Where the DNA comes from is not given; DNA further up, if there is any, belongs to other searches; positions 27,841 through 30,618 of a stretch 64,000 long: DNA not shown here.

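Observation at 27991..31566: Membrane-anchored Rad50/Mre11-like pair (SbcC-like ATPase with a central TM hairpin plus SbcD-like phosphoesterase)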

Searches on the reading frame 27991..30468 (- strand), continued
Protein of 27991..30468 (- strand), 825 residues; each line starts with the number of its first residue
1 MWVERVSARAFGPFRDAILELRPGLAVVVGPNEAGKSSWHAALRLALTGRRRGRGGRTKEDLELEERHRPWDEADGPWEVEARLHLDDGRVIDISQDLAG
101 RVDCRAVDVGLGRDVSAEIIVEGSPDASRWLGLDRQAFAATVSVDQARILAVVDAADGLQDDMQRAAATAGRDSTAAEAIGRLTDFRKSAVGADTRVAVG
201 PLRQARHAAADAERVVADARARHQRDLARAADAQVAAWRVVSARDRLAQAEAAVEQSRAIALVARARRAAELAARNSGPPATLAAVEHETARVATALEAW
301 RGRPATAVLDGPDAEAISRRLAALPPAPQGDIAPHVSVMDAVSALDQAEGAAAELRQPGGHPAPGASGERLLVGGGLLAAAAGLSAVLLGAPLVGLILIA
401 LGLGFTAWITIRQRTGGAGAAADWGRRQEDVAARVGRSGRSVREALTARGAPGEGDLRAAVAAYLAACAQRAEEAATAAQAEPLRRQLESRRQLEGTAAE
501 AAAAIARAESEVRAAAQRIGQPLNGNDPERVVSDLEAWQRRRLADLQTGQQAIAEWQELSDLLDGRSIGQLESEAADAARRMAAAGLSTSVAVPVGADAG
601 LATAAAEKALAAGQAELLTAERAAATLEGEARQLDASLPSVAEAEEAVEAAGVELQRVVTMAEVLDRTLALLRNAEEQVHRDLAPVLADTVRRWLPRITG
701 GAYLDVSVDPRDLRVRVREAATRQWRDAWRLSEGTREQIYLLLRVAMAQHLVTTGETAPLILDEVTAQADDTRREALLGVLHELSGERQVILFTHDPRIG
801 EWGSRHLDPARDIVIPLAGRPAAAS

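Call 21: find_encoding_contigs(protein=P0008, flank=10000, max_places=2)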
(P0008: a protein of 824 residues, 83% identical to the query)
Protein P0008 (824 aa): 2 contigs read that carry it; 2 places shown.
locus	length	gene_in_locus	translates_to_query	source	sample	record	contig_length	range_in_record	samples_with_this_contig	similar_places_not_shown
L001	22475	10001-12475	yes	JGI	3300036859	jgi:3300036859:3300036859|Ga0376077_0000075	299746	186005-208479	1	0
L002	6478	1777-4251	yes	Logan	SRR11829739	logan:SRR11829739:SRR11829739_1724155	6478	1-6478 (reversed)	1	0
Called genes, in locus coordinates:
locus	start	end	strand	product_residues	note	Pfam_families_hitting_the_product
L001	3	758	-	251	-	-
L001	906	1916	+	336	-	-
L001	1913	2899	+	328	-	PF01551:Peptidase_M23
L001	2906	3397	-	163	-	PF04073:tRNA_edit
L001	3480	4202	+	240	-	PF04263:TPK_catalytic, PF04265:TPK_B1_binding (weak)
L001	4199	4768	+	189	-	PF09819:ABC_cobalt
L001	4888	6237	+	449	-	PF00005:ABC_tran, PF02463:SMC_N (faint), PF03193:RsgA_GTPase (faint), PF13401:AAA_22 (faint), PF13476:AAA_23 (faint), PF13555:AAA_29 (faint), PF13304:AAA_21 (weak), PF00005:ABC_tran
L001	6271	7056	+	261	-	PF02361:CbiQ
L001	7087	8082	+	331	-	PF12146:Hydrolase_4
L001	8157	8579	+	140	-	PF00578:AhpC-TSA, PF08534:Redoxin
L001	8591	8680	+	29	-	-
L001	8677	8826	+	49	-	-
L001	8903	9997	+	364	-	PF00149:Metallophos, PF12850:Metallophos_2 (weak)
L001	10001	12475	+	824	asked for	PF13304:AAA_21 (faint), PF13476:AAA_23, PF13514:AAA_27, PF02463:SMC_N (weak)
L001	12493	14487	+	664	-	PF03717:PBP_dimer (weak), PF00905:Transpeptidase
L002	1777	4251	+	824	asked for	PF13304:AAA_21 (faint), PF13476:AAA_23, PF13514:AAA_27, PF02463:SMC_N (weak)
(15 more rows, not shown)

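Call 22: find_encoding_contigs(protein=P0035, flank=10000, max_places=2)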
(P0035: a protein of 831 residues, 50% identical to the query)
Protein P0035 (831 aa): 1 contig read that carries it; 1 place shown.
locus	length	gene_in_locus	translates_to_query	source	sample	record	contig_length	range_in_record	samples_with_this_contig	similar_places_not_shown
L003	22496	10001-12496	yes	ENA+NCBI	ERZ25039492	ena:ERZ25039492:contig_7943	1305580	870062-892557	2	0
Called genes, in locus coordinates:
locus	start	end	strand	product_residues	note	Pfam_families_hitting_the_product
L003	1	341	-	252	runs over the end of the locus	-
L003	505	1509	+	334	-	-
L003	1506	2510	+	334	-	PF01551:Peptidase_M23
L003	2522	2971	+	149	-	-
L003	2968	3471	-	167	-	PF04073:tRNA_edit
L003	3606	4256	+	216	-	PF04263:TPK_catalytic, PF04265:TPK_B1_binding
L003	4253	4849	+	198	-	PF09819:ABC_cobalt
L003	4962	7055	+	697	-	PF00005:ABC_tran, PF02463:SMC_N (faint), PF13304:AAA_21 (faint), PF13401:AAA_22 (faint), PF13476:AAA_23 (faint), PF13555:AAA_29 (faint), PF00005:ABC_tran, PF02361:CbiQ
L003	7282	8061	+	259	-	PF00561:Abhydrolase_1 (weak), PF12146:Hydrolase_4, PF12697:Abhydrolase_6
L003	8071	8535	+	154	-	PF08534:Redoxin, PF00578:AhpC-TSA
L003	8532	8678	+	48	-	PF18919:DUF5670 (weak)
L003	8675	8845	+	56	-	-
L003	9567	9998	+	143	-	-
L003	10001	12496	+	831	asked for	PF02463:SMC_N, PF13304:AAA_21 (faint), PF13476:AAA_23, PF13514:AAA_27 (weak)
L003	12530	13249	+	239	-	PF02585:PIG-L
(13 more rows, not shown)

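Call 23: find_encoding_contigs(protein=P0061, flank=8000, max_places=1)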
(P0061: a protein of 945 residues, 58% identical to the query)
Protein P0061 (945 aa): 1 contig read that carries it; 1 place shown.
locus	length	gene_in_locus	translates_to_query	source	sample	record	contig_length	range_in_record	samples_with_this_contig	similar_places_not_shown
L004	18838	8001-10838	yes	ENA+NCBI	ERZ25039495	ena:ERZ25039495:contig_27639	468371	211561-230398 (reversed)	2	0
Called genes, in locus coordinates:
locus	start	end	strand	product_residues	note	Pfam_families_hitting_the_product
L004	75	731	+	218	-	PF04263:TPK_catalytic, PF04265:TPK_B1_binding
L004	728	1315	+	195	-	PF09819:ABC_cobalt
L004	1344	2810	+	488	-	PF00005:ABC_tran, PF02463:SMC_N (faint), PF13191:AAA_16 (faint), PF13476:AAA_23 (faint), PF13481:AAA_25 (faint), PF13555:AAA_29 (faint), PF13304:AAA_21 (faint), PF00005:ABC_tran, +2 more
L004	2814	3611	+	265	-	PF02361:CbiQ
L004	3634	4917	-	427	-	PF01266:DAO, PF13450:NAD_binding_8 (weak)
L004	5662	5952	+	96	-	-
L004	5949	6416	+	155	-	PF08534:Redoxin, PF00578:AhpC-TSA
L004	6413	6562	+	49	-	PF18919:DUF5670 (weak)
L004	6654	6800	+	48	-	-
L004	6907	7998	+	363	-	PF00149:Metallophos, PF12850:Metallophos_2 (weak)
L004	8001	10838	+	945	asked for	PF02463:SMC_N (faint), PF13476:AAA_23, PF13514:AAA_27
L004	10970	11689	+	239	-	PF02585:PIG-L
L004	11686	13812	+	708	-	PF03717:PBP_dimer, PF00905:Transpeptidase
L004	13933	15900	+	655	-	PF14691:Fer4_20, PF07992:Pyr_redox_2, PF13450:NAD_binding_8 (weak), PF00037:Fer4 (weak), PF12838:Fer4_7, PF13187:Fer4_9, PF14697:Fer4_21 (weak), PF00037:Fer4, +6 more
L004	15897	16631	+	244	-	PF00033:Cytochrome_B, PF14358:DUF4405 (weak), PF13631:Cytochrom_B_N_2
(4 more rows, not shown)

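Call 24: find_encoding_contigs(protein=P0116, flank=8000, max_places=1)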
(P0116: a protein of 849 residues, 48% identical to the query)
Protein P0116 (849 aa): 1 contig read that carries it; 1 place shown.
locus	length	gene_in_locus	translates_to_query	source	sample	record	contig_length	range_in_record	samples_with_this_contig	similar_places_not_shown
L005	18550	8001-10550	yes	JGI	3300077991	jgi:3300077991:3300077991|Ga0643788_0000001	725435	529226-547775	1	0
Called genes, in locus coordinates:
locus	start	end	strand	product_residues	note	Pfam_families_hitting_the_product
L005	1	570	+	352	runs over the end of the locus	PF01551:Peptidase_M23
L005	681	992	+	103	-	-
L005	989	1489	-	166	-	PF04073:tRNA_edit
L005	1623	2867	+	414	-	PF04263:TPK_catalytic, PF04265:TPK_B1_binding, PF09819:ABC_cobalt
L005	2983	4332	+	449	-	PF00005:ABC_tran, PF02463:SMC_N (faint), PF13304:AAA_21 (faint), PF13401:AAA_22 (faint), PF13476:AAA_23 (faint), PF13555:AAA_29 (faint), PF00005:ABC_tran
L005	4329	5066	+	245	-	PF02361:CbiQ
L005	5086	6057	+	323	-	PF02129:Peptidase_S15 (weak), PF12697:Abhydrolase_6 (weak), PF00561:Abhydrolase_1, PF12146:Hydrolase_4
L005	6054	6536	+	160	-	PF00578:AhpC-TSA, PF08534:Redoxin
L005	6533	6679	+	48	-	PF18919:DUF5670 (weak)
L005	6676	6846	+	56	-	-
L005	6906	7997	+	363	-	PF00149:Metallophos, PF12850:Metallophos_2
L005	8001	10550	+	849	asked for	PF02463:SMC_N (weak), PF13476:AAA_23, PF13514:AAA_27 (weak)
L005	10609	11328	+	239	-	PF02585:PIG-L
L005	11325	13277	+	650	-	PF03717:PBP_dimer, PF00905:Transpeptidase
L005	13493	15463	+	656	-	PF14691:Fer4_20, PF07992:Pyr_redox_2, PF13450:NAD_binding_8 (weak), PF00070:Pyr_redox (weak), PF00037:Fer4 (weak), PF12838:Fer4_7, PF13187:Fer4_9, PF00037:Fer4, +6 more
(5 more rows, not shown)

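Call 25: find_encoding_contigs(protein=P0113, flank=8000, max_places=1)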
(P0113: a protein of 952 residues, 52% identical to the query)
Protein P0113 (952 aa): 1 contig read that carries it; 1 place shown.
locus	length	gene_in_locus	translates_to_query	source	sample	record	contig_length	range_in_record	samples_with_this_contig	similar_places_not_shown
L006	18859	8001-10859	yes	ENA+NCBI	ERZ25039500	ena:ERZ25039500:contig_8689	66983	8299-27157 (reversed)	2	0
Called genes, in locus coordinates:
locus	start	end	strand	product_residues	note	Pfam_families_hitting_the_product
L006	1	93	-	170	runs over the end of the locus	PF04073:tRNA_edit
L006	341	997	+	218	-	PF04263:TPK_catalytic, PF04265:TPK_B1_binding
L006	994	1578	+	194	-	PF09819:ABC_cobalt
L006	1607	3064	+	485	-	PF13481:AAA_25 (faint), PF00005:ABC_tran, PF02463:SMC_N (faint), PF13191:AAA_16 (faint), PF13476:AAA_23 (faint), PF13555:AAA_29 (weak), PF13238:AAA_18 (faint), PF00005:ABC_tran, +2 more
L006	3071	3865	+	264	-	PF02361:CbiQ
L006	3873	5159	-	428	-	PF01266:DAO, PF13450:NAD_binding_8 (faint)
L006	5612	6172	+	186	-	-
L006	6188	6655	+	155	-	PF08534:Redoxin, PF00578:AhpC-TSA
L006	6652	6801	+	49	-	-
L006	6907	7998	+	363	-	PF00149:Metallophos, PF12850:Metallophos_2 (weak)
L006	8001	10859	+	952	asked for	PF02463:SMC_N (faint), PF13476:AAA_23, PF13514:AAA_27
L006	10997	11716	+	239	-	PF02585:PIG-L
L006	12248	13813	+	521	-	PF03717:PBP_dimer, PF00905:Transpeptidase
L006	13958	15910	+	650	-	PF14691:Fer4_20, PF07992:Pyr_redox_2, PF13450:NAD_binding_8 (weak), PF00037:Fer4 (weak), PF12838:Fer4_7, PF13187:Fer4_9, PF14697:Fer4_21 (weak), PF00037:Fer4, +6 more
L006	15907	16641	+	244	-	PF00033:Cytochrome_B, PF14358:DUF4405 (weak), PF13631:Cytochrom_B_N_2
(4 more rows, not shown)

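Call 26: search_protein_representatives(protein=window:27991-30468:-)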
Query: 825 residues. Proteins with E-value up to 0.001 (for the whole library): 10065; up to 1e-10: 3066; up to 1e-30: 764. The best 150 are listed.
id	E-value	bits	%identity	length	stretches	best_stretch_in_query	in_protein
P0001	0.0e+00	1569.0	93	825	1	1-824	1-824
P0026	5.7e-200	683.0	53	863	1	1-820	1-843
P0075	1.0e-190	652.4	53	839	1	1-822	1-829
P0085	3.8e-190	650.5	55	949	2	2-353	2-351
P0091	5.2e-189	646.8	53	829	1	3-820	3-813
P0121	3.8e-186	637.3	52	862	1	2-817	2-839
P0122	5.6e-183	626.8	53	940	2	1-356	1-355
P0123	1.1e-175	602.7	50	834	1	1-818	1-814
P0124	2.9e-175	601.3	52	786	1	1-818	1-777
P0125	2.6e-173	594.9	51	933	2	1-363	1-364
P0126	6.6e-163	560.5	48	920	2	2-346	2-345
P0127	6.4e-154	530.7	49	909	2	1-405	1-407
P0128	7.2e-154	530.6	49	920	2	420-818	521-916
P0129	1.7e-152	526.0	46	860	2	1-384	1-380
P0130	8.9e-147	507.1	47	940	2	1-355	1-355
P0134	1.1e-139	483.7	42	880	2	1-432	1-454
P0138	5.8e-137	474.7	43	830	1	3-821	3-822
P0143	1.4e-134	466.8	48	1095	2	420-818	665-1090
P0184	2.2e-126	439.7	39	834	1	6-813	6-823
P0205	4.7e-122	425.4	38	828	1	6-809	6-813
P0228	1.1e-118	414.2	41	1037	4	5-349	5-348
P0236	7.0e-117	408.3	39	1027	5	2-265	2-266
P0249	7.6e-115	401.6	34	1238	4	444-817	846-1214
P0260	8.6e-113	394.8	39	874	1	1-819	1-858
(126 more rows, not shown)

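Call 28: predict_structure(alignment_id=A1)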
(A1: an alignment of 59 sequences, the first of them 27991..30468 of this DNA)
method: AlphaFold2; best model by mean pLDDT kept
length: 825 residues; sequences in the alignment: 59
mean_pLDDT: 76.5   pTM: 0.45
mean pLDDT of the five models: 76.5, 71.6, 70.3, 69.5, 69.3
residues with pLDDT >= 90: 138; 70-90: 474; 50-70: 129; < 50: 84
segments of 3 or more residues with pLDDT < 50: 52-58, 120-174, 358-368, 415-417
pLDDT, mean of each block of 10 residues (from residue 1): 88 85 93 83 76 47 56 65 84 76 63 56 42 39 36 41 39 54 81 75 91 93 93 93 91 84 84 81 66 80 72 80 83 87 84 62 46 66 80 83 73 51 72 86 88 82 87 82 81 77 79 81 72 83 80 84 85 85 75 66 86 93 93 90 92 90 83 69 75 86 86 82 89 78 71 62 73 86 88 90 92 84 46
secondary structure, 60 per line:
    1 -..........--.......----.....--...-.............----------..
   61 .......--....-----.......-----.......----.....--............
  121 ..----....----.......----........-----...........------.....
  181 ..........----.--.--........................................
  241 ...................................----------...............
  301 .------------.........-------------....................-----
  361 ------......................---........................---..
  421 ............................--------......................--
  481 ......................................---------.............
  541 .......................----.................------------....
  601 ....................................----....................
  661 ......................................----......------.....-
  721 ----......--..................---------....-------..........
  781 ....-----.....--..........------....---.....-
elements in order (helices of 4 or more, strands of 3 or more residues): E2-11 E14-20 E25-29 H36-48 H59-67 H70-73 E79-85 E91-97 E102-106 H109-122 H127-130 H135-141 H146-153 H159-169 H176-190 H201-275 H286-301 H314-322 H336-355 H367-388 H392-415 H419-448 H457-478 H481-518 H528-563 H568-584 H597-636 H641-698 E703-708 E715-719 E725-727 H733-750 E760-763 H771-784 E790-794 H797-806 E813-816 H820-824

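Call 30: find_related_loci(query=A1, collection=genome_contigs, flank=6000)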
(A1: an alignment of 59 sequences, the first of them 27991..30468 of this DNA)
Query A1 (825 aa) in genome_contigs; peptide patterns used: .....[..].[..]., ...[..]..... (x = any residue, [..] = any of these).
168 stretches matched a pattern; 119 encode a relative of the query (tblastn E <= 1e-3); the best 80 are kept; 79 distinct loci.
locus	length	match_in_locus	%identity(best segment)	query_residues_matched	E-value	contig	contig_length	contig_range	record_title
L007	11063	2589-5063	96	1-825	0e+0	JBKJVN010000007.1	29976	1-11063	MAG: Candidatus Limnocylindria bacterium isolate swi_bin.102 k127_2270259, whole genome shotgun sequence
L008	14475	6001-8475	93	1-825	0e+0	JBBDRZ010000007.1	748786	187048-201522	MAG: Chloroflexota bacterium isolate LejiaC_69_380 Lejia_C_4_length_748786_cov_233, whole genome shotgun sequence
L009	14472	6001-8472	93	1-824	0e+0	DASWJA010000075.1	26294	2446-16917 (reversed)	MAG TPA_asm: Candidatus Limnocylindria bacterium isolate SMAG_U2883 k141_796238, whole genome shotgun sequence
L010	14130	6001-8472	82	1-825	0e+0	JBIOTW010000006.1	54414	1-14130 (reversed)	MAG: Candidatus Limnocylindria bacterium isolate MAG150 k127_1181582, whole genome shotgun sequence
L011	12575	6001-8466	80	1-825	0e+0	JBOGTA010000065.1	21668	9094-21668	MAG: Candidatus Limnocylindria bacterium isolate M3-S_metawrap_bin.48 k127_1214491, whole genome shotgun sequence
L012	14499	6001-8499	50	1-818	0e+0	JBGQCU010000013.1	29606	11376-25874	MAG: Candidatus Limnocylindria bacterium isolate OBJ2_061818_110_32 k141_2192702_length_29606_cov_37.1822, whole genome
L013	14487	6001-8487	49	1-819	0e+0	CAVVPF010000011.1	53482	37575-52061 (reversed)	MAG: uncultured Chloroflexia bacterium isolate MFD03638.bin.2.5 genome assembly, contig: contig_262, whole genome shotgu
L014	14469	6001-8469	51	1-824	0e+0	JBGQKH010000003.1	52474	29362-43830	MAG: Candidatus Limnocylindria bacterium isolate OBJ2_061818_050_66 k141_1072770_length_52474_cov_14.8611, whole genome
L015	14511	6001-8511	49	1-819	0e+0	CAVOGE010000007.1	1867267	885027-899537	MAG: uncultured Chloroflexia bacterium isolate MFD09964.bin.1.336 genome assembly, contig: contig_6347, whole genome sho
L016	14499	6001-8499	50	1-818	0e+0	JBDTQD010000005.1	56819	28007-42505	MAG: Chloroflexota bacterium isolate cluster3_bin.213 NODE_1267_length_56819_cov_39.868720, whole genome shotgun sequenc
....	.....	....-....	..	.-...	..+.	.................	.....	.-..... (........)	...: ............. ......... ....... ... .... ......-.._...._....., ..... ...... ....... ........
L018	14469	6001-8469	50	1-824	3e-176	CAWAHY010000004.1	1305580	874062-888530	MAG: uncultured Chloroflexia bacterium isolate MFD02242.bin.2.61 genome assembly, contig: contig_7943, whole genome shot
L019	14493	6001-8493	50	1-817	5e-175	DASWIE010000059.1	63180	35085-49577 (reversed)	MAG TPA_asm: Candidatus Limnocylindria bacterium isolate SMAG_U2860 k141_1613822, whole genome shotgun sequence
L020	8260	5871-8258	49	1-793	6e-175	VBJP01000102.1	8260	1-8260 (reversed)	MAG: Chloroflexi bacterium isolate CF_159 14_1009_16_40cm_scaffold_48300_e:3854, whole genome shotgun sequence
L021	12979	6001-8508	48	1-823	2e-174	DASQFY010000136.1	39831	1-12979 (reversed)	MAG TPA_asm: Candidatus Dormiibacterota bacterium isolate SMAG_U11792 k141_719430, whole genome shotgun sequence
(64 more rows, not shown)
